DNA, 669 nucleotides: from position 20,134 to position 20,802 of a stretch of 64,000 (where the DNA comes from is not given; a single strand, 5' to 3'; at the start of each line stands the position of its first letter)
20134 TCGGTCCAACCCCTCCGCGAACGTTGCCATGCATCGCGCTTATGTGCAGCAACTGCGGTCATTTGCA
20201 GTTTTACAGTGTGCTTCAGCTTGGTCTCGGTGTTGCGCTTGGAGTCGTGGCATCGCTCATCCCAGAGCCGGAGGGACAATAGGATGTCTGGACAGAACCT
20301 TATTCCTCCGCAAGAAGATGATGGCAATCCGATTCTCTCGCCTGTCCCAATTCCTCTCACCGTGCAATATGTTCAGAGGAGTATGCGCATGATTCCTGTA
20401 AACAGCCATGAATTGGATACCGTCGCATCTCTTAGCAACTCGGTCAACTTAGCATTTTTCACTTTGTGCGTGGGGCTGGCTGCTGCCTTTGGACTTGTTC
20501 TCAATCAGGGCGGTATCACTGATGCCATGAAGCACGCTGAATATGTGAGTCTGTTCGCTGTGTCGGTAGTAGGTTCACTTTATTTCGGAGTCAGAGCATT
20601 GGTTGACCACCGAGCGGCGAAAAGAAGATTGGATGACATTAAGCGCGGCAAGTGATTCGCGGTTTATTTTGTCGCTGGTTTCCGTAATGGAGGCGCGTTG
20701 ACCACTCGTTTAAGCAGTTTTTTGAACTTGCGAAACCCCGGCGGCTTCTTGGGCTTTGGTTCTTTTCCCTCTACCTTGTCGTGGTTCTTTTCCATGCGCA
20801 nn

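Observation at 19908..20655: Two-gene passenger module (zinc-ribbon-like protein + small 2-TM protein): candidate undescribed mobile toxin/defence-type system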

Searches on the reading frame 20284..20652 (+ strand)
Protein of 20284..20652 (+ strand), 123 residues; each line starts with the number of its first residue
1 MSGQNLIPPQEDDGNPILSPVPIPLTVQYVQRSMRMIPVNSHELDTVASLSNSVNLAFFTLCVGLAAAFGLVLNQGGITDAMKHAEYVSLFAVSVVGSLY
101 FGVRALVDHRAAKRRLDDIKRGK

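Call 3: search_protein_families(library=pfam, proteins=[window:20284-20652:+], max_evalue=1)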
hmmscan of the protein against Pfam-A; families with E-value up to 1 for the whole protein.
window:20284-20652:+ (123 aa): 2 families
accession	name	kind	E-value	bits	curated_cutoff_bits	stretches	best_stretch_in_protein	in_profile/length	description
PF05251.17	Ost5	-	0.013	16.2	27.4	1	50-103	9-60/73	Oligosaccharyltransferase subunit 5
PF24838.2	8xMP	-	0.17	12.2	30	1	45-98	12-60/136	Octameric membrane protein family (8xMP)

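Call 4: search_protein_families(library=padloc, proteins=[window:20284-20652:+], max_evalue=1)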
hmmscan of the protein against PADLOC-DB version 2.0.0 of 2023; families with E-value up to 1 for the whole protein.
window:20284-20652:+ (123 aa): 0 families

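Call 5: search_protein_families(library=ncbifam, proteins=[window:20284-20652:+], max_evalue=1)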
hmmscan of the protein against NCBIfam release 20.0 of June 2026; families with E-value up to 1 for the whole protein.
window:20284-20652:+ (123 aa): 0 families

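Call 10: find_homologous_proteins(query=window:20284-20652:+, max_evalue=0.01)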
Query window:20284-20652:+ (123 aa): 6 proteins with E <= 0.01 among 13 candidates.
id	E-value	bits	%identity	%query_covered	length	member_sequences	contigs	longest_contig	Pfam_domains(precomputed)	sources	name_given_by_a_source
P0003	2.6e-48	180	100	72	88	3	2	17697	-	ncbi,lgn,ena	ncbi:MAG: hypothetical protein WAK22_08195 [Candidatus Sulfotelmatobacter sp.]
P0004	2.5e-46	174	70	98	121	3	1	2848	-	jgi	-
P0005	3.2e-46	174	71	100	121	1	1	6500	-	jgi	jgi:hypothetical protein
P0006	4.7e-41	157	73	85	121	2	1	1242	-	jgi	jgi:hypothetical protein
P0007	5.9e-33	131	73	72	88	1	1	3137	-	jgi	jgi:hypothetical protein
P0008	3.9e-28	116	66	71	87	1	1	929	-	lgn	-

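Call 12: find_encoding_contigs(protein=P0005, flank=6000)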
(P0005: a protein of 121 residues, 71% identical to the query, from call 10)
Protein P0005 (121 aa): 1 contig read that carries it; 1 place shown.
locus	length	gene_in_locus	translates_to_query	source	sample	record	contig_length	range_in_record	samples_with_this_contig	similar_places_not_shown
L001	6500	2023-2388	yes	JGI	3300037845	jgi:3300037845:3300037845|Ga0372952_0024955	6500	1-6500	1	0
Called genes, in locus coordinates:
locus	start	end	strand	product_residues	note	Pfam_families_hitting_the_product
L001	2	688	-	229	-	?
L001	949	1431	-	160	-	PF14534:DUF4440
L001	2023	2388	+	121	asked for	-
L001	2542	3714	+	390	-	PF01380:SIS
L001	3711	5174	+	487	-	PF00773:RNB, PF00575:S1 (faint), PF18614:RNase_II_C_S1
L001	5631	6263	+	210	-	-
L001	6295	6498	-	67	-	?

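Call 13: find_encoding_contigs(protein=P0003, flank=6000)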
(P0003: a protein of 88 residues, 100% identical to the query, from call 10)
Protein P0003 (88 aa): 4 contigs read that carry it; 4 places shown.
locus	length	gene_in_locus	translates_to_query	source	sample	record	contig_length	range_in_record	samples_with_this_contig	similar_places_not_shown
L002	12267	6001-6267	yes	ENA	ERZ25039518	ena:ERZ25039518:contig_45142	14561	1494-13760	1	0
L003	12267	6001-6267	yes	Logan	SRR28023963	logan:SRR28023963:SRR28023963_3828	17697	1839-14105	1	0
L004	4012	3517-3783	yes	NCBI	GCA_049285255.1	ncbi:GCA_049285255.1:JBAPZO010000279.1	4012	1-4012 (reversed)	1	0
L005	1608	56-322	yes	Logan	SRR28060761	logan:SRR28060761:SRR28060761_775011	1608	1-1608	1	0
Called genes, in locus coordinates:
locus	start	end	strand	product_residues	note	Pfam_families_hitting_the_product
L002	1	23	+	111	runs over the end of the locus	PF13304:AAA_21 (weak)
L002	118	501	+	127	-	-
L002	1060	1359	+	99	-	-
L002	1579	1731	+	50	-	-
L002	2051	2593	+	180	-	-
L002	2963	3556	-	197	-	-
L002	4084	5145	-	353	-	PF07719:TPR_2 (faint), PF21033:RMD1-3 (faint), PF00515:TPR_1 (faint), PF13414:TPR_11 (faint), PF13428:TPR_14 (faint), PF13432:TPR_16 (faint), PF14559:TPR_19 (faint), PF13431:TPR_17 (faint), +1 more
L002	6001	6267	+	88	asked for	-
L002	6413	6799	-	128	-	PF12762:DDE_Tnp_IS1595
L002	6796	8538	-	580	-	-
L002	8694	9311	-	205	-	-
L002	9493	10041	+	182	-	PF01872:RibD_C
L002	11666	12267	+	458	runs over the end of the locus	PF01136:Peptidase_U32, PF12392:DUF3656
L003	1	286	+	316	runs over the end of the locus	PF00005:ABC_tran, PF13304:AAA_21 (weak)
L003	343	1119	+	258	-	PF12679:ABC2_membrane_2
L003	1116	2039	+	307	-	PF14559:TPR_19 (faint)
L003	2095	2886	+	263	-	-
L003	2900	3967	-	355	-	PF01073:3Beta_HSD, PF01370:Epimerase, PF02719:Polysacc_synt_2 (weak), PF05368:NmrA, PF07993:NAD_binding_4 (weak), PF13460:NAD_binding_10, PF16363:GDP_Man_Dehyd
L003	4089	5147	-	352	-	PF07719:TPR_2 (faint), PF13428:TPR_14 (faint), PF13432:TPR_16 (faint), PF00515:TPR_1 (faint), PF13414:TPR_11 (faint), PF14559:TPR_19 (faint), PF21033:RMD1-3 (faint), PF13431:TPR_17 (faint), +1 more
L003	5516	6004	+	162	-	-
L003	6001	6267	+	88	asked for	-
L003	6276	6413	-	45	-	-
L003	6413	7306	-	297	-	PF12760:Zn_ribbon_IS1595, PF12762:DDE_Tnp_IS1595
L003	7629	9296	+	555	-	PF01833:TIG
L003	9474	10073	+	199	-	PF09411:PagL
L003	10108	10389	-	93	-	-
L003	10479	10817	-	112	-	-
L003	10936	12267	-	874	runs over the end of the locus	PF00069:Pkinase, PF07714:PK_Tyr_Ser-Thr, PF03109:ABC1 (weak), PF23914:TPR_CcmH_CycH (weak), PF13432:TPR_16 (weak), PF14559:TPR_19, PF13424:TPR_12, PF00515:TPR_1 (weak), +14 more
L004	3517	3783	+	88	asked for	-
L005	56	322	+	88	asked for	-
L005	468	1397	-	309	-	PF12760:Zn_ribbon_IS1595, PF12762:DDE_Tnp_IS1595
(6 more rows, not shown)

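Call 16: find_encoding_contigs(protein=P0004, flank=6000)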
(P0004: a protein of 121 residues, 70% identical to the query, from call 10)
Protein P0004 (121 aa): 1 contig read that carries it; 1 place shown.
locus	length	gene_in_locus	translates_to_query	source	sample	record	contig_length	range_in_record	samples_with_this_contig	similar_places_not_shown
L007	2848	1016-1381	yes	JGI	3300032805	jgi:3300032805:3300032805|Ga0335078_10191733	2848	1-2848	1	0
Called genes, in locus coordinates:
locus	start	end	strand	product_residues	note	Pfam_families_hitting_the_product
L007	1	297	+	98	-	?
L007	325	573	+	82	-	-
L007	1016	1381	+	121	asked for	-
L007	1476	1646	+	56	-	-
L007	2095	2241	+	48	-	-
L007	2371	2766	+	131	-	PF18602:Rap1a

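Call 17: find_encoding_contigs(protein=P0007, flank=6000)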
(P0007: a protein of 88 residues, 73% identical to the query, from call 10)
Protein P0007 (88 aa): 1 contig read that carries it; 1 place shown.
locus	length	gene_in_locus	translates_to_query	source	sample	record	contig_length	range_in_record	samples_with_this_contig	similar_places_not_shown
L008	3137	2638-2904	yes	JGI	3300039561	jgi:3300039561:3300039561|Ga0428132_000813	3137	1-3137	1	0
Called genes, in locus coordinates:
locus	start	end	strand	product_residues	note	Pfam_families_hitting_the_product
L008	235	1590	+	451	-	-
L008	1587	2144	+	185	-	-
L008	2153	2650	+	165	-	-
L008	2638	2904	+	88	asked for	-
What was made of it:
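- Gene callers chose X over A in L003 and L008 (calls 13, 17).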

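Call 25: find_related_loci(query=A3, collection=genome_contigs, flank=8000)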
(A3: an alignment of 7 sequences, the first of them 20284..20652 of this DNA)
Query A3 (123 aa) in genome_contigs; peptide patterns used: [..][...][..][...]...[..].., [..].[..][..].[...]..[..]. (x = any residue, [..] = any of these).
82 stretches matched a pattern; 3 encode a relative of the query (tblastn E <= 1e-3); 3 distinct loci.
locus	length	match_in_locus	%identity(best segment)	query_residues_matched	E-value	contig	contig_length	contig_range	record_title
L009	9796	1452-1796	53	9-123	1e-37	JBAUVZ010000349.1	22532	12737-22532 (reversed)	MAG: Candidatus Sulfotelmatobacter sp. isolate MFD09220_ilm_asm_bin28 k127_60515, whole genome shotgun sequence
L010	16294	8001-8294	51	24-121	9e-30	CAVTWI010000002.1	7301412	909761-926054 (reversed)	MAG: Bryobacterales bacterium isolate MFD09671.bin.2.104 genome assembly, contig: contig_3048, whole genome shotgun sequ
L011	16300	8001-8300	42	24-123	1e-21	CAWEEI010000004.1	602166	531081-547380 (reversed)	MAG: uncultured Acidobacteriaceae bacterium isolate MFD04540.bin.2.93 genome assembly, contig: contig_1877, whole genome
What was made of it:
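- Solo copies sit in chromosomes (calls 12, 25). The module is very rare: 3 loci among 185,579 species-representative genomes (call 25).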

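Call 48: predict_structure(alignment_id=A4)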
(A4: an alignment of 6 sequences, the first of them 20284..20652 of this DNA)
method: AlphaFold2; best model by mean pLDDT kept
length: 123 residues; sequences in the alignment: 6
mean_pLDDT: 63.3   pTM: 0.42
mean pLDDT of the five models: 63.3, 61.8, 61.1, 60.7, 60.2
residues with pLDDT >= 90: 0; 70-90: 63; 50-70: 22; < 50: 38
segments of 3 or more residues with pLDDT < 50: 1-7, 9-11, 13-22, 24-39
pLDDT, mean of each block of 10 residues (from residue 1): 45 43 43 45 57 75 80 69 73 80 77 73 60
secondary structure, 60 per line:
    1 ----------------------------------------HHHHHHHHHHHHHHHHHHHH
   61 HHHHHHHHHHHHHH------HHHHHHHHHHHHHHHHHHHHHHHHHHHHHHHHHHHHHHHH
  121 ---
elements in order: H41-74 H81-120
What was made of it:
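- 20284..20655 (+): Gene B, long form: 123 aa, with an N-terminal cytoplasmic extension carrying the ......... motif, a two-helix membrane hairpin and a basic C-terminal helix. AlphaFold2 predicts helices 41-74 and 81-120 (call 48).
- On Holins (class II): Predicted helices at 41-74 and 81-120 (call 48).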

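Call 53: search_protein_families(library=pfam, proteins=[L011:7944-8300:+, L010:7941-8294:+], max_evalue=1)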
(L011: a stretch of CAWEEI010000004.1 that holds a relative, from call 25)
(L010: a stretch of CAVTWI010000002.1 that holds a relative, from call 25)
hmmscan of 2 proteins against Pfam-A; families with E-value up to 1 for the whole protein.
L011:7944-8300:+ (119 aa): 4 families
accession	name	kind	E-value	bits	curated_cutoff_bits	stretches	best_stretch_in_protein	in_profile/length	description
PF06305.16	LapA_dom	-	0.041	14.2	28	1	63-116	8-60/64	Lipopolysaccharide assembly protein A domain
PF07332.16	Phage_holin_3_6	-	0.051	14.1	28.4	1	41-110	25-96/116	Putative Actinobacterial Holin-X, holin superfamily III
PF20990.2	DUF2207_C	-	0.12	12.4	33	1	47-105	135-194/247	Predicted membrane protein (DUF2207) C-terminal domain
PF16013.10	DUF4781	-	0.21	10.8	27.9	1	26-89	66-129/310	Domain of unknown function (DUF4781)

L010:7941-8294:+ (118 aa): 0 families

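Call 63: search_dna_similar(query=window:20284-20652:+, collection=plasmids, mode=protein, max_evalue=0.01)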
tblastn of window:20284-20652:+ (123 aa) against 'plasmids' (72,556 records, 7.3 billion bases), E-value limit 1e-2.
No match.

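Call 64: search_protein_representatives(alignment_id=A4)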
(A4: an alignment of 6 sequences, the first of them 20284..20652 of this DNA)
Query: 6 sequences, 120 profile positions. Proteins with E-value up to 0.001 (for the whole library): 350; up to 1e-10: 108; up to 1e-30: 2. The best 150 are listed.
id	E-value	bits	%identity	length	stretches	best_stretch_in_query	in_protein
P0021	2.3e-36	140.3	-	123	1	8-120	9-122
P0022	2.2e-31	124.2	-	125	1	6-120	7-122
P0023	6.7e-28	113.0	-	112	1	14-119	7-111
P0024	3.6e-27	110.6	-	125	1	13-119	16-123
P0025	4.2e-26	107.2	-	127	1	13-119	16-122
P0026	1.7e-25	105.2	-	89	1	33-119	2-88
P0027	8.9e-25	102.9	-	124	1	15-118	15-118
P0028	3.8e-24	100.8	-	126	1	12-119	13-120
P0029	2.0e-23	98.5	-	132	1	8-119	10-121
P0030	1.5e-22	95.7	-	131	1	15-118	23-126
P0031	2.1e-22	95.2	-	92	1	33-119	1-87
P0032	3.5e-21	91.3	-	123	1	16-120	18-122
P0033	3.7e-21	91.2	-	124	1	11-119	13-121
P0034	3.3e-20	88.2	-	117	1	12-119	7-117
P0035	3.4e-20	88.1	-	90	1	33-119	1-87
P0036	5.6e-20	87.4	-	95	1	33-119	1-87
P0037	5.8e-20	87.4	-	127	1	19-119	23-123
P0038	7.8e-20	86.9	-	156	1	20-117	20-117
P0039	1.2e-19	86.4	-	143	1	11-117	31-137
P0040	1.3e-19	86.2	-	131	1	17-119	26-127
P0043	1.4e-18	82.9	-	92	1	33-119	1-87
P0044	1.5e-18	82.8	-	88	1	33-118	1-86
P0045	1.6e-18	82.7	-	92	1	33-120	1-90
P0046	2.4e-18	82.1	-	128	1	19-117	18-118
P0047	2.6e-18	82.0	-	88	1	33-120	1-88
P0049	7.2e-18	80.6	-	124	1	4-120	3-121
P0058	2.4e-16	75.7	-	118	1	17-118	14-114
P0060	4.1e-16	74.9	-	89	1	33-120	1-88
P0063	5.2e-16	74.6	-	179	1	21-120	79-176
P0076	1.3e-14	70.1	-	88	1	33-118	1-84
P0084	1.7e-13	66.5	-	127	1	20-119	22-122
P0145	8.0e-10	54.6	-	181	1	19-118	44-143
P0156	2.9e-09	52.8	-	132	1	18-119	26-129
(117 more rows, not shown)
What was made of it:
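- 20284..20655 (+): The exhaustive profile search found about 350 family clusters (call 64).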

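Call 66: list_cluster_members(proteins=[P0021, P0024, P0027, P0030, P0037, P0040, P0049, P0058, P0084, P0156])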
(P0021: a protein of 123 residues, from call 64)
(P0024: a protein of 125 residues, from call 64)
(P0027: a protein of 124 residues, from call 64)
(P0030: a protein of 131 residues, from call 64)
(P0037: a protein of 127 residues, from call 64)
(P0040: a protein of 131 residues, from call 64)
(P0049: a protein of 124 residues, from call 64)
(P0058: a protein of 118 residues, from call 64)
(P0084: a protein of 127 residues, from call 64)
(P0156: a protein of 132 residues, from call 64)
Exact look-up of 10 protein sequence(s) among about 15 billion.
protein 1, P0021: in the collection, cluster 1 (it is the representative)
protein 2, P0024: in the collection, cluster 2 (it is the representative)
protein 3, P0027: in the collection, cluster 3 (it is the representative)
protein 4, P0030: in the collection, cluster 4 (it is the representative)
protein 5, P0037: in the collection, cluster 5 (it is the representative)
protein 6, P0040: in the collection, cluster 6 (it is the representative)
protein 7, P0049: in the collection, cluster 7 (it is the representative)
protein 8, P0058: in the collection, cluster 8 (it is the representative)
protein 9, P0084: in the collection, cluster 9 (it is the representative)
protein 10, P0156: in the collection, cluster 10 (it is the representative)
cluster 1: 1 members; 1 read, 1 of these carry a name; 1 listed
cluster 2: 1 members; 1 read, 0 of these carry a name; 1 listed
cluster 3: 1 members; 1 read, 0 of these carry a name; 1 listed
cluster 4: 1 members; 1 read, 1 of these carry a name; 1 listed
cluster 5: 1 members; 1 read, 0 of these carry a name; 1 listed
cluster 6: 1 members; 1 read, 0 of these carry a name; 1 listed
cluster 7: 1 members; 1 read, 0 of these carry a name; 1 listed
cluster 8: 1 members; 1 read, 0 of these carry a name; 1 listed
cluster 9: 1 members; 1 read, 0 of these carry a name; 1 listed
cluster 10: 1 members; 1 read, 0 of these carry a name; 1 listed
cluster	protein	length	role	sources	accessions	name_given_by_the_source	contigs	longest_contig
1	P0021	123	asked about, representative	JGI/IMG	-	hypothetical protein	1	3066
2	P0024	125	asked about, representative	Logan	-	-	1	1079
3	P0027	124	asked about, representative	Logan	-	-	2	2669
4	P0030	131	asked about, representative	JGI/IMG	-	membrane protein implicated in regulation of membrane protease activity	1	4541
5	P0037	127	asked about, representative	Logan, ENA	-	-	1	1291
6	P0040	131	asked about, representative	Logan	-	-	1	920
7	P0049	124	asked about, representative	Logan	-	-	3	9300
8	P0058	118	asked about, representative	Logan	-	-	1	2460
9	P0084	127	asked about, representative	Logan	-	-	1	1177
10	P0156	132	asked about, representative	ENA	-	-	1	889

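Call 67: find_encoding_contigs(protein=P0049, flank=5000)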
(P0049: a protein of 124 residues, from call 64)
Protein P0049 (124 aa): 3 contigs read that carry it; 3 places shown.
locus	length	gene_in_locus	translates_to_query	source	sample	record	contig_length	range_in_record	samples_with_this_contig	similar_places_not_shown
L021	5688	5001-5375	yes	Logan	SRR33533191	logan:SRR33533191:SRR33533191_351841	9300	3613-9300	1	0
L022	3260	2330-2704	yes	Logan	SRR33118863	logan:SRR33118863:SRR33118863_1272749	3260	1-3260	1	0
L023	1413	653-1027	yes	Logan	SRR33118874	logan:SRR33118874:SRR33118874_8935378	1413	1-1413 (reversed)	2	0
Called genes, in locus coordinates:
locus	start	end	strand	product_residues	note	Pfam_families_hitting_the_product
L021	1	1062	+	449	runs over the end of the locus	-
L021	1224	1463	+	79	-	-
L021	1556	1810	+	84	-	-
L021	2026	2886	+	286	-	PF02737:3HCDH_N (faint), PF03807:F420_oxidored, PF02153:PDH_N (weak), PF14748:P5CR_dimer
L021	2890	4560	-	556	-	PF14870:PSII_BNR (weak), PF15902:Sortilin-Vps10 (faint)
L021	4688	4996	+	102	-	-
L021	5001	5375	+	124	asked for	-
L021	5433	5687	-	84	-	?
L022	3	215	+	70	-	?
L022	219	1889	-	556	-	PF14870:PSII_BNR (weak), PF15902:Sortilin-Vps10 (faint)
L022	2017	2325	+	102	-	-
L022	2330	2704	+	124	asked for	-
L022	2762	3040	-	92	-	-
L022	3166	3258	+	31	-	?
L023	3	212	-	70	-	?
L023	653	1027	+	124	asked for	-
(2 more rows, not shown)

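Call 68: find_encoding_contigs(protein=P0030, flank=5000)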
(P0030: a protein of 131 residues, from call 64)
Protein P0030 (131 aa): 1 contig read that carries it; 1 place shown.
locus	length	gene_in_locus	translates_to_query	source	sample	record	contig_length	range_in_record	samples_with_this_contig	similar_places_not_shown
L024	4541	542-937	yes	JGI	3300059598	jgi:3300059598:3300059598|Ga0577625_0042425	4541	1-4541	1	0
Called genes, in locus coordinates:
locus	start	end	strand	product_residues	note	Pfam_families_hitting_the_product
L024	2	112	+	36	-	?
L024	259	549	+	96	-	-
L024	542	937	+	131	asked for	-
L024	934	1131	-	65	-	-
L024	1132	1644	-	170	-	PF18478:PIN_10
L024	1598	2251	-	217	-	PF21321:HTH_66, PF04255:DUF433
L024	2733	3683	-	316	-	PF12760:Zn_ribbon_IS1595, PF12762:DDE_Tnp_IS1595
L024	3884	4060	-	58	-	-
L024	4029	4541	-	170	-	?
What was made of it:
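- The L024 element also carries a PIN_10 plus DUF433 pair (call 68). A toxin-antitoxin-like PIN_10/DUF433 pair lies in the same element in L024 (call 68).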

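Call 71: search_protein_families(library=pfam, alignment_id=A7, max_evalue=0.01)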
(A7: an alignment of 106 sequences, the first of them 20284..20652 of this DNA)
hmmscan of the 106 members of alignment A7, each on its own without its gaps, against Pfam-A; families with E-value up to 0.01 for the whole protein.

A. member 1, window:20284-20652:+ (123 aa): 0 families

B. families by the number of members that match (of 106 scanned): 31 families (the first 25 are shown)
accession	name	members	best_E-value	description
PF07332.16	Phage_holin_3_6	9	0.00044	Putative Actinobacterial Holin-X, holin superfamily III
PF06197.19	DUF998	2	0.00075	Protein of unknown function (DUF998)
PF06305.16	LapA_dom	2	0.0026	Lipopolysaccharide assembly protein A domain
PF13858.11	DUF4199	2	0.0068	Protein of unknown function (DUF4199)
PF03994.20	DUF350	1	2.2e-05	Domain of Unknown Function (DUF350)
PF04995.19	CcmD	1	0.0004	Heme exporter protein D (CcmD)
PF00083.30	Sugar_tr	1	0.00071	Sugar (and other) transporter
PF00975.26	Thioesterase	1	0.00071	Thioesterase domain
PF01925.25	TauE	1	0.0011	Sulfite exporter TauE/SafE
PF24838.2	8xMP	1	0.0015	Octameric membrane protein family (8xMP)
PF06432.16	GPI2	1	0.0023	Phosphatidylinositol N-acetylglucosaminyltransferase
PF19727.4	DUF6219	1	0.0027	Family of unknown function (DUF6219)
PF09930.14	DUF2162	1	0.0029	Predicted transporter (DUF2162)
PF13664.11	DUF4149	1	0.0029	Domain of unknown function (DUF4149)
PF02466.24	Tim17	1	0.0033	Tim17/Tim22/Tim23/Pmp24 family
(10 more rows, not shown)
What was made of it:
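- Closest known: Pfam PF07332. Different: The best E-value is 4e-4, below the gathering score (call 71).
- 9 of 106 family members give weak sub-threshold hits to Pfam Phage_holin_3_6 (call 71).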

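Call 72: search_protein_families(library=phrogs, alignment_id=A7, max_evalue=0.01)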
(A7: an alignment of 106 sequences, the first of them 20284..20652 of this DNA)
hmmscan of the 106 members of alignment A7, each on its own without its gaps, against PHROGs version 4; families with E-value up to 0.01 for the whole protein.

A. member 1, window:20284-20652:+ (123 aa): 0 families

B. families by the number of members that match (of 106 scanned): 10 families
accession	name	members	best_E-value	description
phrog_16782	-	1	0.00063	-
phrog_13918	-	1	0.0013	-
phrog_18885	-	1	0.0017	-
phrog_28121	-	1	0.0027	-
phrog_14936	-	1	0.0032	-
phrog_3854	-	1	0.0036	ribulose-1;5-bisphosphate carboxylase/oxygenase small subunit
phrog_14713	-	1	0.0045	-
phrog_26974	-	1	0.0061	-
phrog_5093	-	1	0.007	-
phrog_23747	-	1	0.0086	-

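Call 78: find_related_loci(query=A3, collection=viral_contigs, flank=6000)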
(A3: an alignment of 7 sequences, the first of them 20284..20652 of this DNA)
Query A3 (123 aa) in viral_contigs; peptide patterns used: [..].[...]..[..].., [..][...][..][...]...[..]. (x = any residue, [..] = any of these).
103 stretches matched a pattern, but none encodes a relative of the query by tblastn (E <= 1e-3).
